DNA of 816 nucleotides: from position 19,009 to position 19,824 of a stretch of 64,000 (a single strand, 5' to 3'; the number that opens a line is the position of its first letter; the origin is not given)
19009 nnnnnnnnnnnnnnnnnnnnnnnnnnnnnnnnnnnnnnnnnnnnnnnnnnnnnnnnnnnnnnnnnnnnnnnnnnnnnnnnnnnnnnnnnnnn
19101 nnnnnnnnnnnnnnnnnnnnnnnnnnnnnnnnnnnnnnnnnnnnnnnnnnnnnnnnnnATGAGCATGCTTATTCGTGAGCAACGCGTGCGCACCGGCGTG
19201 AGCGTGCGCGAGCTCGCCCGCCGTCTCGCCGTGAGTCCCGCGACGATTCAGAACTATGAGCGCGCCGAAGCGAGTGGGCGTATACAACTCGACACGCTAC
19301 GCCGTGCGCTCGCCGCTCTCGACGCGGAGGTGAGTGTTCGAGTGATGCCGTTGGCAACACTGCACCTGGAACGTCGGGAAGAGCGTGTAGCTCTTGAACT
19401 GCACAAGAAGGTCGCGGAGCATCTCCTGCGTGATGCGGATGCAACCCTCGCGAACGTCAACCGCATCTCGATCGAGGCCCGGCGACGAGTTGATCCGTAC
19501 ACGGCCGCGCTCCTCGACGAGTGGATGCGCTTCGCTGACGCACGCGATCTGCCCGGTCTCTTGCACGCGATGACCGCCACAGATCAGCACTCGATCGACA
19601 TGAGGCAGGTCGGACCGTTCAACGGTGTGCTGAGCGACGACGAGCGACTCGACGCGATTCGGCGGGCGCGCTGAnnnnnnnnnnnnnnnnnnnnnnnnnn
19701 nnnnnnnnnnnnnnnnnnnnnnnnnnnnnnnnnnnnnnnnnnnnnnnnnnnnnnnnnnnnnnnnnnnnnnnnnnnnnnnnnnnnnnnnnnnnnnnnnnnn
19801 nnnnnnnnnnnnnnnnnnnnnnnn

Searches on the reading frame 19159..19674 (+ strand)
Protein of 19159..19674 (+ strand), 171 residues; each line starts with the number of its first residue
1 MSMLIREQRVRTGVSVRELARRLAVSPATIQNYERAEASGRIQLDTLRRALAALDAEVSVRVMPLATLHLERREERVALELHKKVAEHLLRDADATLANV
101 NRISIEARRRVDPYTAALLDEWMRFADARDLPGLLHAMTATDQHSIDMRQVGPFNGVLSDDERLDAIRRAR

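Call 3: search_protein_families(library=pfam, proteins=[window:19159-19674:+], max_evalue=1)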
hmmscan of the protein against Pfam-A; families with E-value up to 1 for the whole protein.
window:19159-19674:+ (171 aa): 19 families
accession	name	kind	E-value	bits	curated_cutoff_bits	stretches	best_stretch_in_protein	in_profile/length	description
PF13560.12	HTH_31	-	5.9e-08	33.3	27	1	4-59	5-59/64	Helix-turn-helix domain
PF01381.28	HTH_3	-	2.2e-06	28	23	1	5-55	1-49/55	Helix-turn-helix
PF13936.12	HTH_38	-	0.00045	20.3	27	1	9-32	16-39/44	Helix-turn-helix domain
PF13551.12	HTH_29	-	0.001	19.5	28.1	1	10-49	8-48/64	Winged helix-turn helix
PF01527.26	HTH_Tnp_1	-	0.0019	18.9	24.1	1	6-58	17-67/75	Transposase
PF13744.12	HTH_37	-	0.0025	18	27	1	5-62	23-79/80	Helix-turn-helix domain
PF00376.29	MerR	-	0.0033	17.7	28.2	1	16-36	2-22/38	MerR family regulatory protein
PF08279.18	HTH_11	-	0.0035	17.6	25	1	12-33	14-35/55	HTH domain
PF13443.12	HTH_26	-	0.0063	17.2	22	1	12-55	9-51/63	Cro/C1-type HTH DNA-binding domain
PF13413.12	HTH_25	-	0.01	16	24.6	1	5-36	2-33/62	Helix-turn-helix domain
PF13518.12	HTH_28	-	0.018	15.6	25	1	9-45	8-45/52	Helix-turn-helix domain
PF13542.12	HTH_Tnp_ISL3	-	0.037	13.9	27.4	1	8-32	22-45/51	Helix-turn-helix domain of transposase family ISL3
PF00531.28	Death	-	0.045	14.3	22.6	0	88-143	20-75/86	Death domain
PF13384.12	HTH_23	-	0.045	14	24.6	1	9-40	13-45/50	Homeodomain-like domain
PF13411.12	MerR_1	-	0.057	14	21.6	1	15-36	2-23/69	MerR HTH family regulatory protein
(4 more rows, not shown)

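Call 4: search_protein_families(library=padloc, proteins=[window:19159-19674:+], max_evalue=1)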
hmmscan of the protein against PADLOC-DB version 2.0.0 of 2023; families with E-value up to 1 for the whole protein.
window:19159-19674:+ (171 aa): 4 families
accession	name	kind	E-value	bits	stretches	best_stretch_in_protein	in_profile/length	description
PDLC04142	capH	-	5.6e-05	22.2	1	4-61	10-65/103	capH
PDLC02926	HTH_VI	-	0.00017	19.8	1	4-87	5-86/92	-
PDLC03949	RmrA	-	0.00042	17.3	1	9-51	11-54/363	-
PDLC04133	mad1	-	0.0026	16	1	14-36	6-28/60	mads_1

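Call 5: search_protein_families(library=ncbifam, proteins=[window:19159-19674:+], max_evalue=1)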
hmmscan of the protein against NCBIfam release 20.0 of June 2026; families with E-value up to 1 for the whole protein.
window:19159-19674:+ (171 aa): 11 families
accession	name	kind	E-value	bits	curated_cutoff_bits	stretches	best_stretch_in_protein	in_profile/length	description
TIGR02612.1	mob_myst_A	hypoth_equivalog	4.6e-12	46.1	122.6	1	5-99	30-126/150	mobile mystery protein A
NF003162.0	PRK04140.1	equivalog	9.3e-05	21.6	263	1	4-42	130-168/317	transcriptional regulator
NF033546.1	transpos_IS21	equivalog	0.0025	17.4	160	1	9-88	4-82/294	IS21 family transposase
NF047948.1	male_kill_WMK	equivalog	0.0042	16.6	300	1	5-67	167-223/300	WO male-killing family protein Wmk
TIGR03830.1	CxxCG_CxxCG_HTH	subfamily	0.0058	16.4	61.8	1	4-51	69-116/127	type II TA system antitoxin MqsA family protein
TIGR03070.1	couple_hipB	subfamily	0.0061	16.5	71.65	1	2-57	4-57/58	type II toxin-antitoxin system Y4mF family antitoxin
NF033577.2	transpos_IS481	equivalog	0.01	15.4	224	1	8-114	8-116/284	IS481 family transposase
NF007271.0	PRK09726.1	equivalog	0.011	15.7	79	1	9-58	21-68/88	type II toxin-antitoxin system antitoxin HipB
TIGR00270.2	TIGR00270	equivalog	0.015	15.2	110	1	4-38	79-113/159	multiprotein bridging factor aMBF1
NF033516.0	transpos_IS3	equivalog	0.015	14.6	160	1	9-95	10-90/369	IS3 family transposase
NF040522.1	VC1465_fam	subfamily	0.15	12.2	70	1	5-38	1-34/111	VC1465 family Xer recombination activation factor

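Call 14: find_homologous_proteins(query=window:19159-19674:+)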
Query window:19159-19674:+ (171 aa): 46 proteins with E <= 0.001 among 2351 candidates.
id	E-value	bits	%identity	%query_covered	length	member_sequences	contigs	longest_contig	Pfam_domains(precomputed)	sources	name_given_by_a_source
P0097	1.1e-94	332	96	100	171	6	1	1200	PF01381.29,PF13560.13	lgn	-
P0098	6.7e-87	307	89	100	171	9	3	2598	PF01381.29,PF13560.13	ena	-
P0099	1.7e-86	306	88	100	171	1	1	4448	PF01381.29,PF13560.13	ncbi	-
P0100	2.0e-86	306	88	100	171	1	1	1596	PF01381.29,PF13560.13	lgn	-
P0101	5.0e-84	298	86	99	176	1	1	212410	PF01381.29,PF13560.13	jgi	jgi:transcriptional regulator with XRE-family HTH domain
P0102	6.0e-84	297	85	100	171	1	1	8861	PF01381.29,PF13560.13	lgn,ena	-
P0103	4.5e-82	291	84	100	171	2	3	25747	PF01381.29,PF13560.13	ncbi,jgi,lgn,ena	-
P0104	1.7e-81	289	85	100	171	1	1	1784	PF01381.29,PF13560.13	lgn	-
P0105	2.5e-78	279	81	100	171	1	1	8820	PF01381.29,PF13560.13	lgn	-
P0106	3.9e-78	279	81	100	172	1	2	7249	PF01381.29,PF13560.13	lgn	-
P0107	1.1e-75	271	80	100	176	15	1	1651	PF01381.29,PF13560.13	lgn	-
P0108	1.2e-75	271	80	100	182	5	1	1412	PF01381.29,PF13560.13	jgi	-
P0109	1.2e-73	264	78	100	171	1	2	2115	PF13744.13,PF01381.29,PF13560.13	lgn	-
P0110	8.1e-73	261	77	100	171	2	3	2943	PF01381.29,PF13560.13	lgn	-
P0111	4.7e-72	259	78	100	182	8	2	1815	PF01381.29,PF13560.13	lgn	-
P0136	3.0e-12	65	44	60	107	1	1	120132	-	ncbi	ncbi:UNVERIFIED_ORG: putative heme iron utilization protein [Arthrobacter sp. UYEF2]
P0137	4.8e-12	64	41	53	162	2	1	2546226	-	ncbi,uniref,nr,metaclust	ncbi:hypothetical protein SAMN04488554_3025 [Ruania alba]|uniref:Uncharacterized protein n=1 Tax=Rua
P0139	4.8e-10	58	46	60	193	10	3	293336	PF01381.29,PF15731.12,PF13560.13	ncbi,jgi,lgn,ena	-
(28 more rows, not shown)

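Call 28: search_solved_structures(query=A3, max_evalue=10, show_alignments=2)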
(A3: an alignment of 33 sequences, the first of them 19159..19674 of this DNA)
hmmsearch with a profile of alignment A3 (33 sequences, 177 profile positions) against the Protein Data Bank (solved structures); distinct sequences matched with E-value up to 10: 18.
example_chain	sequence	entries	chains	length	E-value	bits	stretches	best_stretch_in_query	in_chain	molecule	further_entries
8ezt_A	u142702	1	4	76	0.00015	24.9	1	7-65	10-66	HipB(Lp)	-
3f51_A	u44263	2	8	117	0.0032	20.5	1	6-65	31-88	Clp gene regulator (ClgR)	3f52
1sq8_A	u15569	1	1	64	0.0079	19.2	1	4-56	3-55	dh434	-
2r1j_L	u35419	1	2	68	0.024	17.7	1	4-54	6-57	Repressor protein C2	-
1adr_A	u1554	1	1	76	0.029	17.4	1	4-54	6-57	P22 C2 REPRESSOR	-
3jxb_C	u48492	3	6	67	0.029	17.4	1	4-54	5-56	Repressor protein C2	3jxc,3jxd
28tn_A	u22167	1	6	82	0.038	17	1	10-65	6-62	lambda repressor-like protein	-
2mez_A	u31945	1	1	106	0.051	16.6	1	6-55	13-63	Multiprotein Bridging Factor (MBP-like)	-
8tac_A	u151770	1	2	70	0.071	16.1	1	6-41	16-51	DBP48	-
7ewc_A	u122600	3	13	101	0.086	15.9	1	7-65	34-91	Putative antitoxin HigA2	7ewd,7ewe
6af3_B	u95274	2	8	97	0.092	15.8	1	8-63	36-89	HigA antitoxin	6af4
5k98_B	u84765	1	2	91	0.14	15.2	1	6-67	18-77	Antitoxin HipB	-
2wiu_B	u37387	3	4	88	0.16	15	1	6-66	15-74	HTH-TYPE TRANSCRIPTIONAL REGULATOR HIPB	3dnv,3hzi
2b5a_A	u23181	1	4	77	0.29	14.1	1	6-60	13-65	C.BclI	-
4yg4_A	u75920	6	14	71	0.45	13.5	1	6-61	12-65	Antitoxin HipB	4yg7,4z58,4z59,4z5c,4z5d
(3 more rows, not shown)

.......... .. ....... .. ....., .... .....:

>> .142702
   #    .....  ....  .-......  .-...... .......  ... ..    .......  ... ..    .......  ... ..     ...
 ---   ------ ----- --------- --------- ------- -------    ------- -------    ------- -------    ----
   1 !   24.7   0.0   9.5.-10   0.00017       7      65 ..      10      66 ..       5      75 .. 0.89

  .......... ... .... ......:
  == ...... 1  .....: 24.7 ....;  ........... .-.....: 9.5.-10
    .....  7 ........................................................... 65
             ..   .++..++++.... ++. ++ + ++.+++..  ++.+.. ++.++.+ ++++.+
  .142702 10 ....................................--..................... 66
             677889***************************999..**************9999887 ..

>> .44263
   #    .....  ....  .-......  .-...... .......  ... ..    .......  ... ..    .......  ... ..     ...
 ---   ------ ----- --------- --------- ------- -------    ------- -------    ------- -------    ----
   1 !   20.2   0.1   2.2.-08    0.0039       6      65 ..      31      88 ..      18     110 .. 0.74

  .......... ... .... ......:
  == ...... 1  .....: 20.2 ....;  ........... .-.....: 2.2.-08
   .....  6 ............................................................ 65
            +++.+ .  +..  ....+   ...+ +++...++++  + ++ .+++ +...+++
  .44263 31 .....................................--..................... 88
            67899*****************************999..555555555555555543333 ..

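Call 40: predict_structure(alignment_id=A3)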
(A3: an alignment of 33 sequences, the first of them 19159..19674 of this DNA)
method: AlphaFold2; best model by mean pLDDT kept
length: 171 residues; sequences in the alignment: 33
mean_pLDDT: 90.8   pTM: 0.61
mean pLDDT of the five models: 90.8, 89.9, 88.4, 85.2, 81.1
residues with pLDDT >= 90: 139; 70-90: 18; 50-70: 8; < 50: 6
segments of 3 or more residues with pLDDT < 50: 61-66
pLDDT, mean of each block of 10 residues (from residue 1): 85 95 97 92 89 77 54 94 97 96 95 97 97 94 94 94 95 86
secondary structure, 60 per line:
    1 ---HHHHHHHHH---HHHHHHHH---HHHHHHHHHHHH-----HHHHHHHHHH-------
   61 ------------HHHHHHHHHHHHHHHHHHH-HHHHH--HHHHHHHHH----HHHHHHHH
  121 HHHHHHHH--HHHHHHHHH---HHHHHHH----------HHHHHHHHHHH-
elements in order: H4-12 H16-23 H27-38 H44-53 H73-91 H93-97 H100-108 H113-128 H131-139 H143-149 H160-170

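Call 45: fold_search(model_id=the predicted structure, library=pdb)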
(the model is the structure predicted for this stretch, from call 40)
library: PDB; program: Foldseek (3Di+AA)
matches with E <= 10: 151; with E <= 0.001: 0
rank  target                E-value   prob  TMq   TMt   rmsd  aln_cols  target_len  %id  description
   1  7ewc_D                4.0e-01  1.00  0.29  0.68   1.7        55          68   24  Mycobacterium tuberculosis HigA2 (Form I) (released 2022-03-02)
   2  3f52_E                6.8e-01  1.00  0.27  0.56   1.9        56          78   36  Crystal structure of the clp gene regulator ClgR from C. glutamicum (released 2008-11-18)
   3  4fbi_A                7.9e-01  1.00  0.28  0.59   1.6        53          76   21  Crystal Structure of an R46A mutant of the Restriction-Modification Controller Protein C.Esp1396I (Trigonal Form) (released 2013-04-10)
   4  8ezt_A                8.7e-01  0.99  0.27  0.58   2.6        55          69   33  Crystal structure of HipB(Lp) from Legionella pneumophila (released 2023-09-27)
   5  28tn_C                9.1e-01  1.00  0.26  0.66   1.2        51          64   25  Structure of a lambda repressor-like protein from Escherichia coli (released 2026-03-11)
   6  28tn_A                9.6e-01  0.99  0.27  0.66   2.1        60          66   28  Structure of a lambda repressor-like protein from Escherichia coli (released 2026-03-11)
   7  8ezt_B                9.6e-01  0.99  0.27  0.57   2.5        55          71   33  Crystal structure of HipB(Lp) from Legionella pneumophila (released 2023-09-27)
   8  4yg1_D                1.1e+00  0.99  0.29  0.63   1.9        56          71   25  HipB-O1-O2 complex/P21212 crystal form (released 2015-07-29)
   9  7ewc_A                1.2e+00  0.99  0.27  0.58   2.4        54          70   24  Mycobacterium tuberculosis HigA2 (Form I) (released 2022-03-02)
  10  4ghj_A                1.2e+00  0.99  0.25  0.56   1.8        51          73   27  1.75 Angstrom Crystal Structure of Transcriptional Regulator ftom Vibrio vulnificus. (released 2012-08-15)
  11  4ghj_B                1.3e+00  0.99  0.25  0.54   1.8        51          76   27  1.75 Angstrom Crystal Structure of Transcriptional Regulator ftom Vibrio vulnificus. (released 2012-08-15)
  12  7ewc_B                1.3e+00  0.98  0.27  0.61   2.2        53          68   24  Mycobacterium tuberculosis HigA2 (Form I) (released 2022-03-02)
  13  7ewc_C                1.5e+00  0.98  0.27  0.60   2.3        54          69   24  Mycobacterium tuberculosis HigA2 (Form I) (released 2022-03-02)
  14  1zz9_A                1.6e+00  0.99  0.28  0.25   2.2        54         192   26  Crystal Structure of FeII HppE (released 2005-07-26)
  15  1zz8_B                1.6e+00  0.99  0.28  0.25   2.1        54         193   26  Crystal Structure of FeII HppE in Complex with Substrate Form 2 (released 2005-07-26)
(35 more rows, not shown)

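Call 81: search_protein_families(library=phrogs, proteins=[window:19159-19674:+], max_evalue=0.01)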
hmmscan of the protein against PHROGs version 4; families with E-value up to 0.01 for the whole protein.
window:19159-19674:+ (171 aa): 6 families
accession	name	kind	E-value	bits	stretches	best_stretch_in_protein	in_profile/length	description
phrog_1373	-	transcription regulation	5.5e-06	27.5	1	4-72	67-133/166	transcriptional regulator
phrog_3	-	transcription regulation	2.1e-05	25.5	1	2-59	90-141/430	transcriptional repressor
phrog_8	-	transcription regulation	0.00037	21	1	4-35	80-192/346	transcriptional regulator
phrog_2104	-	unknown function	0.00067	20.8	1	5-37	44-76/103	-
phrog_2339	-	DNA, RNA and nucleotide metabolism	0.0018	19.3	1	9-66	34-90/98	HTH DNA binding protein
phrog_6288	-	unknown function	0.0062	17.2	1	5-118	34-131/322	-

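Call 90: find_encoding_contigs(protein=P0137, flank=2500, max_places=2)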
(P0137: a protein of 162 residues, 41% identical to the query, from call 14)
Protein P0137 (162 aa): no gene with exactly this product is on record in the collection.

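Call 91: find_encoding_contigs(protein=P0139, flank=2500, max_places=2)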
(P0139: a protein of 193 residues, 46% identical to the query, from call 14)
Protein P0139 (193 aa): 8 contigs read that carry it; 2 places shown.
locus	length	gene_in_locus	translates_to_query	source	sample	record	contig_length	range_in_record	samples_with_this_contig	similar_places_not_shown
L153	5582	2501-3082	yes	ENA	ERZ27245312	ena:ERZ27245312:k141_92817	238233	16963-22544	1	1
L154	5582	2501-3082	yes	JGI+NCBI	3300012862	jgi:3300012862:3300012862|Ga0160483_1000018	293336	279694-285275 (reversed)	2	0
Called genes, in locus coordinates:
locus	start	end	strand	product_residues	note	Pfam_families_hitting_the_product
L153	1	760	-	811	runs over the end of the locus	PF02463:SMC_N (faint), PF13555:AAA_29 (faint), PF20703:nSTAND1 (faint), PF00684:DnaJ_CXXCXGXG (faint), PF00005:ABC_tran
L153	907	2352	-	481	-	PF04616:Glyco_hydro_43, PF17851:GH43_C2 (weak)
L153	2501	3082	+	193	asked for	PF15731:MqsA_antitoxin (faint), PF13560:HTH_31 (weak), PF01381:HTH_3 (weak)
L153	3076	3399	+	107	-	-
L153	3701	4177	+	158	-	-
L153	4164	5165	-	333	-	PF01261:AP_endonuc_2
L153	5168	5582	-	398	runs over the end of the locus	PF01408:GFO_IDH_MocA, PF02894:GFO_IDH_MocA_C, PF22685:Gal80p_C-like (weak), PF22725:GFO_IDH_MocA_C3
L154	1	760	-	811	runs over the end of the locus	PF02463:SMC_N (faint), PF13555:AAA_29 (faint), PF20703:nSTAND1 (faint), PF00684:DnaJ_CXXCXGXG (faint), PF00005:ABC_tran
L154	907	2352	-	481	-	PF04616:Glyco_hydro_43, PF17851:GH43_C2 (weak)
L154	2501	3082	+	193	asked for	PF15731:MqsA_antitoxin (faint), PF13560:HTH_31 (weak), PF01381:HTH_3 (weak)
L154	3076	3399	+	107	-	-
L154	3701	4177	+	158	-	-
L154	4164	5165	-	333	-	PF01261:AP_endonuc_2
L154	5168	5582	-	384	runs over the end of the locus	PF01408:GFO_IDH_MocA, PF22685:Gal80p_C-like (weak), PF22725:GFO_IDH_MocA_C3, PF02894:GFO_IDH_MocA_C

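Call 92: find_encoding_contigs(protein=P0136, flank=2500, max_places=2)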
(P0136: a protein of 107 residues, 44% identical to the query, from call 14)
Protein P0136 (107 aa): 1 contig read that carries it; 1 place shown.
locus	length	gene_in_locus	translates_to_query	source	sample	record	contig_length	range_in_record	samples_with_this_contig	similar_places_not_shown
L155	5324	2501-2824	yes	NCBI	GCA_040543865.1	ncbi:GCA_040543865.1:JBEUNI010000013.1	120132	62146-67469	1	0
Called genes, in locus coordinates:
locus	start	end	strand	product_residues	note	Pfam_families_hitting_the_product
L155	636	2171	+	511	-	-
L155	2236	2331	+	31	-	-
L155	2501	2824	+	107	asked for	-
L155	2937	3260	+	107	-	-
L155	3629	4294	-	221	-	PF21790:OGG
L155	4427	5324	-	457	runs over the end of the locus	-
